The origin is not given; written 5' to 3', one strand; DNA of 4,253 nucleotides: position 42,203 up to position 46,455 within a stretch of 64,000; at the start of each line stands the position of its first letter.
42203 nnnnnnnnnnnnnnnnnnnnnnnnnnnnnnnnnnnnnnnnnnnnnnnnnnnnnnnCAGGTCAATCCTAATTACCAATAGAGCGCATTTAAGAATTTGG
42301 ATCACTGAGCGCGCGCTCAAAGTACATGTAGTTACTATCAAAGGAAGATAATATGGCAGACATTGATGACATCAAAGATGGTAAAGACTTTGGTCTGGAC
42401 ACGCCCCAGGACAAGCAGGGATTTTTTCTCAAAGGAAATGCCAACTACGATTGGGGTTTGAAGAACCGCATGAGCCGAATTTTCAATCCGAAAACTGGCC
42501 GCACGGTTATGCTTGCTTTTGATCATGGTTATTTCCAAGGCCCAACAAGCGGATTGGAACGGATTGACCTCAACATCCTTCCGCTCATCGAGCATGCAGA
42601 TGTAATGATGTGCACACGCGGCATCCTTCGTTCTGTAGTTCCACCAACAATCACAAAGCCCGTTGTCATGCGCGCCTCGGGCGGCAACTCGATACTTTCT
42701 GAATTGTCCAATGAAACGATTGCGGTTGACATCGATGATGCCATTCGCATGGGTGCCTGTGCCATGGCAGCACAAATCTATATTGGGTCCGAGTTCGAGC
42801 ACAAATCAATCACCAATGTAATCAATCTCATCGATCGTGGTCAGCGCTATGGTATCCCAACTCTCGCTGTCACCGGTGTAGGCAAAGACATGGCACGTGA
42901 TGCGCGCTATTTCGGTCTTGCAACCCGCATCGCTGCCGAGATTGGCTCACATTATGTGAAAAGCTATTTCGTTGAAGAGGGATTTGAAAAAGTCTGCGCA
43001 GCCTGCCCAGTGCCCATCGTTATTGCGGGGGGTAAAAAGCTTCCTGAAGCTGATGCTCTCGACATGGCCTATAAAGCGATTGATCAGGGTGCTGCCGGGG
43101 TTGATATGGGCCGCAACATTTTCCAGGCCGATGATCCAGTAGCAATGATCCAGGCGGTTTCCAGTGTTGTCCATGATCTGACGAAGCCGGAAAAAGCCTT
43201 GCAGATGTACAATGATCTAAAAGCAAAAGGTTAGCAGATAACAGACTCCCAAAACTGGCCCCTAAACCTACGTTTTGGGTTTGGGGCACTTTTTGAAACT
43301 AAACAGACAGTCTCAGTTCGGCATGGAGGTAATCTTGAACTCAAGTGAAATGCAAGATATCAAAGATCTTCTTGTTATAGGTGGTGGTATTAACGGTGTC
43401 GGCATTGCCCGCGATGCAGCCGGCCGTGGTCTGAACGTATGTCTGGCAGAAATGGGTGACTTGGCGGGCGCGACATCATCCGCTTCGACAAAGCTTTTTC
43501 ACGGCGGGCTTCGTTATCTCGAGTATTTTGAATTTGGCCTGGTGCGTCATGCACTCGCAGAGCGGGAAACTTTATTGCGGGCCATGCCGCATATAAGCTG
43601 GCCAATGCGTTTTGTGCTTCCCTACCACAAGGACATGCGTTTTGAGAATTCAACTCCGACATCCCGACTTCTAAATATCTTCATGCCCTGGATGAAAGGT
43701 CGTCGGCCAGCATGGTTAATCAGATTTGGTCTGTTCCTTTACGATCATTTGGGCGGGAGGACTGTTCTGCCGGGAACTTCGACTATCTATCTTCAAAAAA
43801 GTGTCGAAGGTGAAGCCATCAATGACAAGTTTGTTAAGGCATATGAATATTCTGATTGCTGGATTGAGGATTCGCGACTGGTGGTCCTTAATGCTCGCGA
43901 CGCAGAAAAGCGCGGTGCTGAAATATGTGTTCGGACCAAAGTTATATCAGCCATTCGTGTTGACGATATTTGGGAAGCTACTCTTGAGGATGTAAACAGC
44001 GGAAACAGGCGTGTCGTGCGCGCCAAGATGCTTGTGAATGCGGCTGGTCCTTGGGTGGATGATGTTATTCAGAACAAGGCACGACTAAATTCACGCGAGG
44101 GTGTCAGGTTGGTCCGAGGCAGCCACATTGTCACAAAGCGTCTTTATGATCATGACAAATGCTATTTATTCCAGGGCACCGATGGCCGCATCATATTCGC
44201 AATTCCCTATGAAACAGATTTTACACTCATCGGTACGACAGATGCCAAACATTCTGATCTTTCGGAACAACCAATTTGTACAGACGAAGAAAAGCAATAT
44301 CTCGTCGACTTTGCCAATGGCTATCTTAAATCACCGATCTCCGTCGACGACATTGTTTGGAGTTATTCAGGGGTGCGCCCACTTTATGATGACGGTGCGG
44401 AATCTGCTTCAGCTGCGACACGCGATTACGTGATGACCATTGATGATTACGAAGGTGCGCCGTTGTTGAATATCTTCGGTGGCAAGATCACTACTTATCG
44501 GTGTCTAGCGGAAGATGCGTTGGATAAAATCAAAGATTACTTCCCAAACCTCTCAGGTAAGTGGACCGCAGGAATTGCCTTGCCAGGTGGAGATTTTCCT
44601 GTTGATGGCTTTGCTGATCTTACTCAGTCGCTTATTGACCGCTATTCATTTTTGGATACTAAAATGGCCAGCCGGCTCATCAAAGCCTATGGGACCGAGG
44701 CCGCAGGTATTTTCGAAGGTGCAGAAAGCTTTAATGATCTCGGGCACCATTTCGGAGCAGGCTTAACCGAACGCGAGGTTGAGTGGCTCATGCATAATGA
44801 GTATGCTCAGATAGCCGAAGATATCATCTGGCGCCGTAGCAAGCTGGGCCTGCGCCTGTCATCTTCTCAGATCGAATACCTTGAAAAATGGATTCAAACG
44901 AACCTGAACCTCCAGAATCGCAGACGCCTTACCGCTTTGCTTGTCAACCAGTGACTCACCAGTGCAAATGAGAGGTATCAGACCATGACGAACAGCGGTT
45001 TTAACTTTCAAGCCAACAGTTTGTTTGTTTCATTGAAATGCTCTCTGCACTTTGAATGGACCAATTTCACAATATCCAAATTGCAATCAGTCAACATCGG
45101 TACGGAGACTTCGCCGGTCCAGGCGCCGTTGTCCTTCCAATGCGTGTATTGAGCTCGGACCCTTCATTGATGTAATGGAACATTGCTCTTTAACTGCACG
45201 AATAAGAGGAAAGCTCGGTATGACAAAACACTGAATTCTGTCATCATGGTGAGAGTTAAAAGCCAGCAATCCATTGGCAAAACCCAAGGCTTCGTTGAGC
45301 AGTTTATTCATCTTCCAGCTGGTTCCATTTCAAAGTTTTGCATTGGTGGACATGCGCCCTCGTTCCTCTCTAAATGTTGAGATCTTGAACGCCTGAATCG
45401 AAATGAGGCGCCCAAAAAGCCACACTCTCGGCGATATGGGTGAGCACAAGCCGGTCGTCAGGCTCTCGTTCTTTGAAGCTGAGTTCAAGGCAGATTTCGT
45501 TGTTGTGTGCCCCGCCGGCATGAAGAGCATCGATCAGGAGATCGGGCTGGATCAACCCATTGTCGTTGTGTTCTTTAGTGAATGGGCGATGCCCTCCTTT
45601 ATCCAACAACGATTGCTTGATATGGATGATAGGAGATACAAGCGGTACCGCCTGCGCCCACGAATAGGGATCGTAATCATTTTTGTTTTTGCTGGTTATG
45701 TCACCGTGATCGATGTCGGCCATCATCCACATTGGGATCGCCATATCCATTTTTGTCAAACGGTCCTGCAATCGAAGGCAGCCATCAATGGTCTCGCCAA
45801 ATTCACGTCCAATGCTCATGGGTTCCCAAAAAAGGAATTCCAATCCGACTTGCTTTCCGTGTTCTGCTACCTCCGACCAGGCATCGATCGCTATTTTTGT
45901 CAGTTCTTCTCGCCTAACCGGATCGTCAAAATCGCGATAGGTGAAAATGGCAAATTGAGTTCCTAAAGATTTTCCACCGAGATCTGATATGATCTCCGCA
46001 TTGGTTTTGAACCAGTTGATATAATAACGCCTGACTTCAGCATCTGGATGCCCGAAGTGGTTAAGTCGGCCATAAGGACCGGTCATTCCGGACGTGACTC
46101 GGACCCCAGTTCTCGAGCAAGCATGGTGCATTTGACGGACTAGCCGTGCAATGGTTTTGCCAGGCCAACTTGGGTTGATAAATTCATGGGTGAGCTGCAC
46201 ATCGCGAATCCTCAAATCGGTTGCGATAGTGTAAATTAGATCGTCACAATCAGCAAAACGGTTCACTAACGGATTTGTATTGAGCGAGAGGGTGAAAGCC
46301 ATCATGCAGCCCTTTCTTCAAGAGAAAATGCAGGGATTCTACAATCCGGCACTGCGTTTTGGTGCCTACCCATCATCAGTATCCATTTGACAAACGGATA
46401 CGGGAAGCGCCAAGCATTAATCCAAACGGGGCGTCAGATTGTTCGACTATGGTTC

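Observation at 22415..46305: Two polyol loci share an eryC-tpiA module that has decayed reciprocally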

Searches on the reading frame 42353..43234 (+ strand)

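Call 9: search_protein_families(library=pfam, proteins=[window:42353-43234:+])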
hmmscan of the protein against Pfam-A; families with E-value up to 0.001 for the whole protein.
window:42353-43234:+ (293 aa): 1 family
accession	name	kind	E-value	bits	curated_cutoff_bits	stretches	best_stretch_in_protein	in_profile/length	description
PF01791.15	DeoC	-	7.3e-19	68.7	23.8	1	51-259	1-229/229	DeoC/LacD family aldolase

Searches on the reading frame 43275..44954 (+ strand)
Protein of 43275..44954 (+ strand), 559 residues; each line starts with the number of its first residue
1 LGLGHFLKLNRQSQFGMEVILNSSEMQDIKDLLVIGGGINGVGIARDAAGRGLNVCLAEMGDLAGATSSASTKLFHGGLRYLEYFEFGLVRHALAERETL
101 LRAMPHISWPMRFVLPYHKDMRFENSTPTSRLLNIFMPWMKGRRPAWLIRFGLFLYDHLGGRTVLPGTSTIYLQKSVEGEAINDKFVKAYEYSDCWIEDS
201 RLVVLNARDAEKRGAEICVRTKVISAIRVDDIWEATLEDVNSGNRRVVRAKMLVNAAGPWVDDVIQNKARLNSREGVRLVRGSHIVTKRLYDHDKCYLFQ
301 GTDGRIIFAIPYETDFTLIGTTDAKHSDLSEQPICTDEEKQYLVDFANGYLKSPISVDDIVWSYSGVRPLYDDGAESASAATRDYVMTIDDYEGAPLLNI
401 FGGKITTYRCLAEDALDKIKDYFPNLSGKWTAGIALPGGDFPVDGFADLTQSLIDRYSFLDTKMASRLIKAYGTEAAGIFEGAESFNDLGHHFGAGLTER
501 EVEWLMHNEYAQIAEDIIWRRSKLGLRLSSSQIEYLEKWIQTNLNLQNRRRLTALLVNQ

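Call 9: search_protein_families(library=pfam, proteins=[window:43275-44954:+])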
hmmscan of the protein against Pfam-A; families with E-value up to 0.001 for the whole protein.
window:43275-44954:+ (559 aa): 3 families
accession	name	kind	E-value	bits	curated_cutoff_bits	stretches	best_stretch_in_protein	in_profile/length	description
PF01266.30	DAO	-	6.9e-52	177.5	27.9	1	31-408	1-352/353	FAD dependent oxidoreductase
PF16901.10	DAO_C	-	2.4e-12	47.3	31.4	1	431-538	3-110/126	C-terminal domain of alpha-glycerophosphate oxidase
PF12831.13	FAD_oxidored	-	5.3e-05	23.1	27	0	31-71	1-41/416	FAD dependent oxidoreductase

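Call 27: find_homologous_proteins(query=window:43275-44954:+, max_evalue=1e-80)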
Query window:43275-44954:+ (559 aa): 7999 proteins with E <= 1e-80 among 8000 candidates; the best 120 are listed.
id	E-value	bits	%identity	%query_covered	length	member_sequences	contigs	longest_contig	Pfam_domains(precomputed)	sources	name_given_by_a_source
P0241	0.0e+0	1138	94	93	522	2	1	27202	PF16901.11,PF01266.31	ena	-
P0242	0.0e+0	1084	-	-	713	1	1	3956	PF16901.11,PF01266.31,PF12831.14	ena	-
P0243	2.2e-256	870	71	94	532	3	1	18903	PF16901.11,PF01266.31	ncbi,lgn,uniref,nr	ncbi:glycerol-3-phosphate dehydrogenase [Roseobacter sp.]|uniref:glycerol-3-phosphate dehydrogenase 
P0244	1.4e-255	867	71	94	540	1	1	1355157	PF16901.11,PF01266.31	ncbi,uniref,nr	ncbi:glycerol-3-phosphate dehydrogenase [Roseobacter sp.]|uniref:glycerol-3-phosphate dehydrogenase 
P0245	1.8e-255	867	71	94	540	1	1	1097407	PF16901.11,PF01266.31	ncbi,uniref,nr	ncbi:glycerol-3-phosphate dehydrogenase [uncultured Roseobacter sp.]|uniref:glycerol-3-phosphate deh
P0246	2.2e-255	867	72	92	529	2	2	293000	PF16901.11,PF01266.31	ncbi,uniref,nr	ncbi:glycerol-3-phosphate dehydrogenase [Loktanella sp. D2R18]|uniref:glycerol-3-phosphate dehydroge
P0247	2.6e-255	866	71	93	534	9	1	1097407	PF16901.11,PF01266.31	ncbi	-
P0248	2.6e-255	866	71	94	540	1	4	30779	PF16901.11,PF01266.31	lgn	-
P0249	3.4e-255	866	70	94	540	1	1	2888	PF16901.11,PF01266.31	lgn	-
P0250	9.5e-255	864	70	94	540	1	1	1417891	PF16901.11,PF01266.31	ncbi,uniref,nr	ncbi:glycerol-3-phosphate dehydrogenase [uncultured Roseobacter sp.]|uniref:glycerol-3-phosphate deh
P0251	1.8e-254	864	70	94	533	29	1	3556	PF16901.11,PF01266.31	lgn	-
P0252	2.5e-254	863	70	93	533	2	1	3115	PF16901.11,PF01266.31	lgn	-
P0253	3.1e-254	863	71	94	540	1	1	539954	PF16901.11,PF01266.31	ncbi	-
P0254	3.9e-254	862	70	94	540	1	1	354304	PF16901.11,PF01266.31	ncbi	-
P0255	5.5e-254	862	71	93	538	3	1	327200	PF16901.11,PF01266.31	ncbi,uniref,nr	ncbi:glycerol-3-phosphate dehydrogenase [Roseobacter sp. YSTF-M11]|uniref:Glycerol-3-phosphate dehyd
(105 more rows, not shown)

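Call 28: find_encoding_contigs(protein=P0241, flank=10000, max_places=4)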
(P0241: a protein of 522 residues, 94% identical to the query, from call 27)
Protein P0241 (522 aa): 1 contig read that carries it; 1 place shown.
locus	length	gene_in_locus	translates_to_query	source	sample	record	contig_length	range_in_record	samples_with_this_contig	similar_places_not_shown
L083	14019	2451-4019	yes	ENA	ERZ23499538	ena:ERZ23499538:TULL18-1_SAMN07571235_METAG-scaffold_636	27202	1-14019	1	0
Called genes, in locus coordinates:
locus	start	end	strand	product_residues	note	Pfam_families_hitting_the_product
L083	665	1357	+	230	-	PF00834:Ribul_P_3_epim, PF00215:OMPdecase (weak)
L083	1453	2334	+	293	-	PF01791:DeoC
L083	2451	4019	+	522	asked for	PF01266:DAO, PF16901:DAO_C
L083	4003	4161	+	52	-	-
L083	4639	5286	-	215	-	PF00440:TetR_N, PF17938:TetR_C_29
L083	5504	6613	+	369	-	PF00532:Peripla_BP_1 (weak), PF13407:Peripla_BP_4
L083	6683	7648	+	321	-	PF02653:BPD_transp_2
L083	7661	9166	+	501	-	PF02463:SMC_N (faint), PF00005:ABC_tran, PF13304:AAA_21 (faint), PF00005:ABC_tran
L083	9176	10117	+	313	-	PF02653:BPD_transp_2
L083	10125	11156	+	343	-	PF08240:ADH_N, PF13602:ADH_zinc_N_2 (faint), PF16912:Glu_dehyd_C, PF00107:ADH_zinc_N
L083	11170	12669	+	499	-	PF00171:Aldedh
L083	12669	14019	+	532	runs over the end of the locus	PF00732:GMC_oxred_N, PF00890:FAD_binding_2 (faint), PF13450:NAD_binding_8 (faint), PF05199:GMC_oxred_C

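Call 29: find_encoding_contigs(protein=P0242, flank=10000, max_places=4)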
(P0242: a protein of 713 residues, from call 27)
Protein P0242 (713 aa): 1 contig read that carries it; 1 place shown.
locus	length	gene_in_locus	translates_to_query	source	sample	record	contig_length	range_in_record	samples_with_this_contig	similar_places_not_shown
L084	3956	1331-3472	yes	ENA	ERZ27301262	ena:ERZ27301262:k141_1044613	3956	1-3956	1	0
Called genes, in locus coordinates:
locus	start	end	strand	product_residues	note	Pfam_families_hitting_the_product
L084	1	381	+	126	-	?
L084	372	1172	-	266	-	PF08220:HTH_DeoR, PF00455:DeoRC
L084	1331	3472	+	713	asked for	PF01266:DAO, PF12831:FAD_oxidored (faint), PF01266:DAO, PF16901:DAO_C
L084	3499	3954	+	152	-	?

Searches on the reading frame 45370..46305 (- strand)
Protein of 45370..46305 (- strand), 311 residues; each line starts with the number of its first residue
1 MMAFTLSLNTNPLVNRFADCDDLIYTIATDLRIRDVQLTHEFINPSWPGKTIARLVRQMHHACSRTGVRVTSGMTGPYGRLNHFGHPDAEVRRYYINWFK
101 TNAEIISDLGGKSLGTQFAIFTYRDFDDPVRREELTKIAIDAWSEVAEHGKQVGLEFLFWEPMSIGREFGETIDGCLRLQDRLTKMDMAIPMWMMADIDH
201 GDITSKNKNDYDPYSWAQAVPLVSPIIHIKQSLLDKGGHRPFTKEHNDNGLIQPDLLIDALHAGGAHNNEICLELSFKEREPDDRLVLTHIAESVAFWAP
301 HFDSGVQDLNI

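Call 9: search_protein_families(library=pfam, proteins=[window:45370-46305:-])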
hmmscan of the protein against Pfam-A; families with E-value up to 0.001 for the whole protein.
window:45370-46305:- (311 aa): 1 family
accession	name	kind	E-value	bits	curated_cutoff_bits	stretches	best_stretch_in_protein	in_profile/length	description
PF01261.30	AP_endonuc_2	-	1e-10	42.2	31.1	1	56-276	30-230/249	Xylose isomerase-like TIM barrel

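Call 10: find_encoding_contigs(protein=window:45370-46305:-, flank=10000, max_places=6)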
Protein window:45370-46305:- (311 aa): no gene with exactly this product is on record in the collection.

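Call 16: find_related_loci(query=window:45370-46305:-, collection=genome_contigs, flank=10000)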
Query window:45370-46305:- (311 aa) in genome_contigs; peptide patterns used: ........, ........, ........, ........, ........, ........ (x = any residue, [..] = any of these).
597 stretches matched a pattern (row limit reached: there are more); 567 encode a relative of the query (tblastn E <= 1e-3); the best 80 are kept; 80 distinct loci.
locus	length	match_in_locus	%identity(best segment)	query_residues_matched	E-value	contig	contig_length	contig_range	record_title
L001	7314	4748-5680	91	1-311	0e+0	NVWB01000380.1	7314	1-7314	MAG: Blastopirellula sp. isolate NORP48 Contig_source1382A_28124, whole genome shotgun sequence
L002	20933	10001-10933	77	1-311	6e-168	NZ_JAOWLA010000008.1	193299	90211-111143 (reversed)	Albidovulum sediminicola strain WL0075 NODE_8_length_193299_cov_48.328422, whole genome shotgun sequence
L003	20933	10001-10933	77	1-311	1e-167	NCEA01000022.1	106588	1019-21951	MAG: Rhodobacterales bacterium 32-67-9 04302015_32_scaffold_245, whole genome shotgun sequence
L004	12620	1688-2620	76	1-311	4e-166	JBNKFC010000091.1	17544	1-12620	MAG: Paracoccaceae bacterium isolate E2.bin.20.orig k141_171716, whole genome shotgun sequence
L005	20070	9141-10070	76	2-311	2e-165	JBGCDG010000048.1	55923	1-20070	MAG: Roseobacter sp. isolate SGMAG-79 contig48, whole genome shotgun sequence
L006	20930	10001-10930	75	2-311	2e-164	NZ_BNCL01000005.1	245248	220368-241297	Paracoccus aerius strain KCTC 42845 sequence005, whole genome shotgun sequence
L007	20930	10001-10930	75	2-311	3e-164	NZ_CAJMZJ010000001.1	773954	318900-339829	Paraburkholderia sp. J76 1, whole genome shotgun sequence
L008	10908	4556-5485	75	2-311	2e-164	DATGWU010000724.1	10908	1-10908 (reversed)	MAG TPA_asm: Rhizobium sp. isolate SMAG_U10590 k141_134447, whole genome shotgun sequence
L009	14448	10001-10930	76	2-311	2e-164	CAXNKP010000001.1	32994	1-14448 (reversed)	MAG: Stagnihabitans sp. isolate MoH-02may19-288 genome assembly, contig: MoH-02may19-C1728, whole genome shotgun sequenc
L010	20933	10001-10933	74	1-311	2e-164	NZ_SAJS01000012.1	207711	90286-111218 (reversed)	MAG: Mesorhizobium sp. isolate N.Ca.ET.125.02.1 NODE_12_length_207711_cov_61.185851, whole genome shotgun sequence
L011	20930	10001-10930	75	2-311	5e-164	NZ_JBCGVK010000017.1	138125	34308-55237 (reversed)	Oryzifoliimicrobium ureilyticus strain SG148 Scaffold17, whole genome shotgun sequence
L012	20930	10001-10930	75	2-311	5e-164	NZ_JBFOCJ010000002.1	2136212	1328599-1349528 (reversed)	Paraburkholderia sp. B3 contig_2, whole genome shotgun sequence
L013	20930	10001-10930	75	2-311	5e-164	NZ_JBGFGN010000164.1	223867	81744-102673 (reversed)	Donghicola sp. XS_ASV15 k141_155, whole genome shotgun sequence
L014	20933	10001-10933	74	1-311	2e-163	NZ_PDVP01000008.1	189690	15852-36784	Zhengella mangrovi strain X9-2-2 Scaffold8_1, whole genome shotgun sequence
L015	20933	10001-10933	75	1-311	2e-163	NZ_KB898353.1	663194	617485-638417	Rhizobium sp. 2MFCol3.1 D460DRAFT_scaffold00001.1, whole genome shotgun sequence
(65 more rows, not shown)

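Call 34: search_protein_families(library=ncbifam, proteins=[window:45370-46305:-], max_evalue=0.00001)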
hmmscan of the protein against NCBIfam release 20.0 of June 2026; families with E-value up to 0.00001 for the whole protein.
window:45370-46305:- (311 aa): 0 families

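Call 48: search_solved_structures(query=window:45370-46305:-, max_evalue=0.01, show_alignments=1)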
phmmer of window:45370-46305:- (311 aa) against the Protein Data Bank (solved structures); distinct sequences matched with E-value up to 0.01: 2.
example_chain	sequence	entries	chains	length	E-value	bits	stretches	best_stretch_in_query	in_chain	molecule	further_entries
4k3z_A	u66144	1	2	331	5.2e-162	541.6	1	2-311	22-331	D-erythrulose 4-phosphate dehydrogenase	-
3qxb_A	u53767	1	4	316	2.3e-16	63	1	6-244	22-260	Putative Xylose isomerase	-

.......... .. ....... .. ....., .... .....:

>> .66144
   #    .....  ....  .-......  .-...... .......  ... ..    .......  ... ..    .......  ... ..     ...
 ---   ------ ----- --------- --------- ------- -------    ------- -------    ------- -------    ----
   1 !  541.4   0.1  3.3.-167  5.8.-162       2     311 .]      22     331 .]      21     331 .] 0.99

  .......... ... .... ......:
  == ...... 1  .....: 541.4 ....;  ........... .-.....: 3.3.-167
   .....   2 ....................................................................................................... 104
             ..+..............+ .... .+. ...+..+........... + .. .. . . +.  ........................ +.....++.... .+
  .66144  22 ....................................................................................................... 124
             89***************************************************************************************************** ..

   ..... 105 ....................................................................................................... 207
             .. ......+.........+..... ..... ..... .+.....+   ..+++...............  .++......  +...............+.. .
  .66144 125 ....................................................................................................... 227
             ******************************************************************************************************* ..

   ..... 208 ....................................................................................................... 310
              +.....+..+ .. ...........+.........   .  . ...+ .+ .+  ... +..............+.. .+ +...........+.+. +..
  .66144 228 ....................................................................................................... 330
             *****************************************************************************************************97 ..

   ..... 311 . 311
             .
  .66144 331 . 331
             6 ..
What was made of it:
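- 45370..46305 (-): eryC2, D-erythrulose-1-phosphate 3-epimerase. Intact, 311 aa. It is the only intact EryC in the window. PDB 4k3z (Brucella EryC), 541 bits (call 48).
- On Erythritol catabolic locus (EryABC-EryH-EryI type): An intact EryC exists only in locus 2 (calls 9, 48).
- Closest known: Brucella/Rhizobium erythritol pathway: EryA, EryB, EryC, EryH. Same: EryC2 scores 541 bits against the Brucella EryC structure 4k3z (call 48).
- Checked: It is full length and scores 541 bits against PDB 4k3z, the Brucella EryC structure (call 48).
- EryC2 matches PDB 4k3z (call 48).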
